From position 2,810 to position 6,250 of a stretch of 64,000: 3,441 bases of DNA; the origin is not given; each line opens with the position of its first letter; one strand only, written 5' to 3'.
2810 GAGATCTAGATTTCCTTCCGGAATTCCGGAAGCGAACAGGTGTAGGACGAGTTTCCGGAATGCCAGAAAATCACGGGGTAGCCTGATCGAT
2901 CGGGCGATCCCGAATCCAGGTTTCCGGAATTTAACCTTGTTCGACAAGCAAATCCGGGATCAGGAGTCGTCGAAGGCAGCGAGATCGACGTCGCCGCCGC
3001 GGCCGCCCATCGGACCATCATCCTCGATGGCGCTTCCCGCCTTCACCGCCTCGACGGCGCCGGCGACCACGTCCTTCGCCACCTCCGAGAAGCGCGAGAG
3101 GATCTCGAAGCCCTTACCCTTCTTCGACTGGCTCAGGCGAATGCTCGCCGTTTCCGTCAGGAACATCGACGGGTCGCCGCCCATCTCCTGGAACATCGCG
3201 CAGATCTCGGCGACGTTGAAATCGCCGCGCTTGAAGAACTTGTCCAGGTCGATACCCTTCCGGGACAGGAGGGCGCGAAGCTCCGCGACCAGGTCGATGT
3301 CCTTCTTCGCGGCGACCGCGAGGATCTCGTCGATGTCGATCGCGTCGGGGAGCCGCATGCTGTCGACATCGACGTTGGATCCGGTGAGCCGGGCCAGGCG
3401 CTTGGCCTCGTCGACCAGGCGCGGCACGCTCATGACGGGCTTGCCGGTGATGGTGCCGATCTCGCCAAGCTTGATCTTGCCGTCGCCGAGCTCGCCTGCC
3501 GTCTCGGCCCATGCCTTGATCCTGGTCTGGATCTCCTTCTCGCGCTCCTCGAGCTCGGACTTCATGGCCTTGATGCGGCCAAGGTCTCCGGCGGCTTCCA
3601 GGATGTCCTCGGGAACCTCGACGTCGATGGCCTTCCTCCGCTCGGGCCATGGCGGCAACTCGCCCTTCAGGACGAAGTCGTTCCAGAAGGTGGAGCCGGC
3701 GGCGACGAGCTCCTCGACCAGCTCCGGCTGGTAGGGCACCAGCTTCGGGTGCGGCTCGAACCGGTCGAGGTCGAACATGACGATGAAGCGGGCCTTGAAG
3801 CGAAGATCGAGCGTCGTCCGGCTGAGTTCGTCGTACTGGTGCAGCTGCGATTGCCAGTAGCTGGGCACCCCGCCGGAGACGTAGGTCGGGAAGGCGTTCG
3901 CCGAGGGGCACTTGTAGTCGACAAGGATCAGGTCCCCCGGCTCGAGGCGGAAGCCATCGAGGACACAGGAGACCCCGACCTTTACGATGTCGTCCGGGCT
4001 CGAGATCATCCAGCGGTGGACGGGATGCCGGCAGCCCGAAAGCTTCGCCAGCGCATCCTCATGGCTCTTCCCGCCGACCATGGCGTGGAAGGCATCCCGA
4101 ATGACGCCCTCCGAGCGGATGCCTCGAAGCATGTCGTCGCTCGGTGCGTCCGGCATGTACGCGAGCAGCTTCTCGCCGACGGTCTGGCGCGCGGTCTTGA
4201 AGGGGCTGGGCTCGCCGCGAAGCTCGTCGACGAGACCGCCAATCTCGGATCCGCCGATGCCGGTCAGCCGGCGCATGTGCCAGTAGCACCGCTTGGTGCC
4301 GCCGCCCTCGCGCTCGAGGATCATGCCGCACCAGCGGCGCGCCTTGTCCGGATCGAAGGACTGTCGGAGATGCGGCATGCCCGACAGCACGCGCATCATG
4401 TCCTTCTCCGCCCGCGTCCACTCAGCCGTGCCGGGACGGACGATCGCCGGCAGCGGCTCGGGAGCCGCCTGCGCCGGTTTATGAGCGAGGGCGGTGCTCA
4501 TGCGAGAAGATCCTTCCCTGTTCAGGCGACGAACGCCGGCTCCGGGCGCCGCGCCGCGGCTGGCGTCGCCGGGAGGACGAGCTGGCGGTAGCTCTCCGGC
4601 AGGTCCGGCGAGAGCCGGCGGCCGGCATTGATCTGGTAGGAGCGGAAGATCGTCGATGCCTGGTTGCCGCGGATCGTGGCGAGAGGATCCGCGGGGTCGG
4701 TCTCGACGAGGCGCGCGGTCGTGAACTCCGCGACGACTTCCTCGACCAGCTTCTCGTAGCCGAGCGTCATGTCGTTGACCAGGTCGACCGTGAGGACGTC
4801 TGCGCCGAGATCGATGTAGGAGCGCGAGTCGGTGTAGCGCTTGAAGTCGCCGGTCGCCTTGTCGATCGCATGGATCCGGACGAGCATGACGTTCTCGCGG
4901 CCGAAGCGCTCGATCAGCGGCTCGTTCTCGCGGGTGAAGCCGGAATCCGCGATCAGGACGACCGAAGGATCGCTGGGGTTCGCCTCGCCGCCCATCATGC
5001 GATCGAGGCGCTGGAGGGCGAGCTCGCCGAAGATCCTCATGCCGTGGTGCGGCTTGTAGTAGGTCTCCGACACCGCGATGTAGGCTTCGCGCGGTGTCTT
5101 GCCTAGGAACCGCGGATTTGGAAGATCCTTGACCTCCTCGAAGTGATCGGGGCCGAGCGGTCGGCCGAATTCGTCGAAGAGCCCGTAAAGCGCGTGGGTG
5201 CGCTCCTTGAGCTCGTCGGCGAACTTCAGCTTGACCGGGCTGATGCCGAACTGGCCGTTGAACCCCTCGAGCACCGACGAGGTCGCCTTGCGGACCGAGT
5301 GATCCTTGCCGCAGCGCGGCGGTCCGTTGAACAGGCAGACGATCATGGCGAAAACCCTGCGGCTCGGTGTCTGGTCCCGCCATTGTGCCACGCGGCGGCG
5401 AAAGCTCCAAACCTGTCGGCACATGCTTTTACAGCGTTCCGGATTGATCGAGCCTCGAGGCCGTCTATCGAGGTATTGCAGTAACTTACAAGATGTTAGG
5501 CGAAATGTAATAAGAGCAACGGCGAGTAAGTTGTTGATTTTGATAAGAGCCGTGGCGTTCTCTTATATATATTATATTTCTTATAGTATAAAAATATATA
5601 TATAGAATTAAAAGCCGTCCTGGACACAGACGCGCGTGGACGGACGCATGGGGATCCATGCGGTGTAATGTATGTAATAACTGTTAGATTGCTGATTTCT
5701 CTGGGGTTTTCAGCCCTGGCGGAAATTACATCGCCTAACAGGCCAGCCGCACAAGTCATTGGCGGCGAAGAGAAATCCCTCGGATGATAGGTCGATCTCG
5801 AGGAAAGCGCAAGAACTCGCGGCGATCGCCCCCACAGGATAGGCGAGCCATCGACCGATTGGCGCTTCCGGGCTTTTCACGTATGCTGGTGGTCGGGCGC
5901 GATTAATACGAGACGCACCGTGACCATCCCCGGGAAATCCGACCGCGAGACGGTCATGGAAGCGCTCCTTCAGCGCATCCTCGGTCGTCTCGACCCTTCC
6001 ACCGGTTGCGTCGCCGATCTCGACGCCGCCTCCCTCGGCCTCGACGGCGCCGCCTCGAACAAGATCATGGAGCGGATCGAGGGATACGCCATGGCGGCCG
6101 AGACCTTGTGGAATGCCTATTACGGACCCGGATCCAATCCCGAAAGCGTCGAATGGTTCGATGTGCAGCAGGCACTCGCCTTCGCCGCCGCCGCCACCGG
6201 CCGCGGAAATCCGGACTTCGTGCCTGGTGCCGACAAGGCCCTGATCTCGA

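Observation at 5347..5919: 570-bp non-coding AT-rich island with TA-repeat core bracketed by 18-bp inverted repeats sharing an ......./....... motif with the iterons at 1712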

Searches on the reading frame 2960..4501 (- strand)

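Call 22: search_protein_families(library=pfam, proteins=[window:2960-4501:-], max_evalue=0.001)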
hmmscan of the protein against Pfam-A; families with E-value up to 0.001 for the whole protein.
window:2960-4501:- (513 aa): 1 family
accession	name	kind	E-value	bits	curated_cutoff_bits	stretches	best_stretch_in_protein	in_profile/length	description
PF09588.16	YqaJ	-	6.6e-07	30.1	22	1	74-221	2-141/150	YqaJ-like viral recombinase domain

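Call 23: search_protein_families(library=ncbifam, proteins=[window:2960-4501:-], max_evalue=0.001)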
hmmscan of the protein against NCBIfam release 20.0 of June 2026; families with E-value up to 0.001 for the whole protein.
window:2960-4501:- (513 aa): 1 family
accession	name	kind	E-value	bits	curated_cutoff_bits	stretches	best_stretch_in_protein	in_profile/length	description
TIGR03033.1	phage_rel_nuc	subfamily_domain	1.7e-07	31.5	68.05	1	72-223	7-136/153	lambda-exonuclease family protein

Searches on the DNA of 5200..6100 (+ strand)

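Call 13: search_rna_families(source=window, start=5200, end=6100, threshold=evalue, max_evalue=1)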
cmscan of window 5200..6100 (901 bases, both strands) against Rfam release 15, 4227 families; matches with E-value up to 1: 2.
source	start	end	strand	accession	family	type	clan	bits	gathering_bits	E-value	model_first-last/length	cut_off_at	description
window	5771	5866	-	RF02232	sX13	Gene; sRNA;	-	24.3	50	0.026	1-115/115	no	Xanthomonadaceae sRNA sX13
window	5999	6100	+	RF02405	P34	Gene; sRNA;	-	18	44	0.042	1-109/399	3'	Pseudomonas sRNA P34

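Call 86: search_dna_similar(query=window:5347-5919:+, collection=plasmids, mode=distant, max_evalue=0.01, max_rows=10)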
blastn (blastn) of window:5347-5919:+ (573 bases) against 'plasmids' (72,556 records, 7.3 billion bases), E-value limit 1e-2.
No match.

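Call 87: search_dna_similar(query=window:5347-5919:+, collection=phages, mode=distant, max_evalue=0.01, max_rows=10)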
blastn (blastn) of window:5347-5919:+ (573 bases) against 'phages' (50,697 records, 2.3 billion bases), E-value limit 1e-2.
No match.
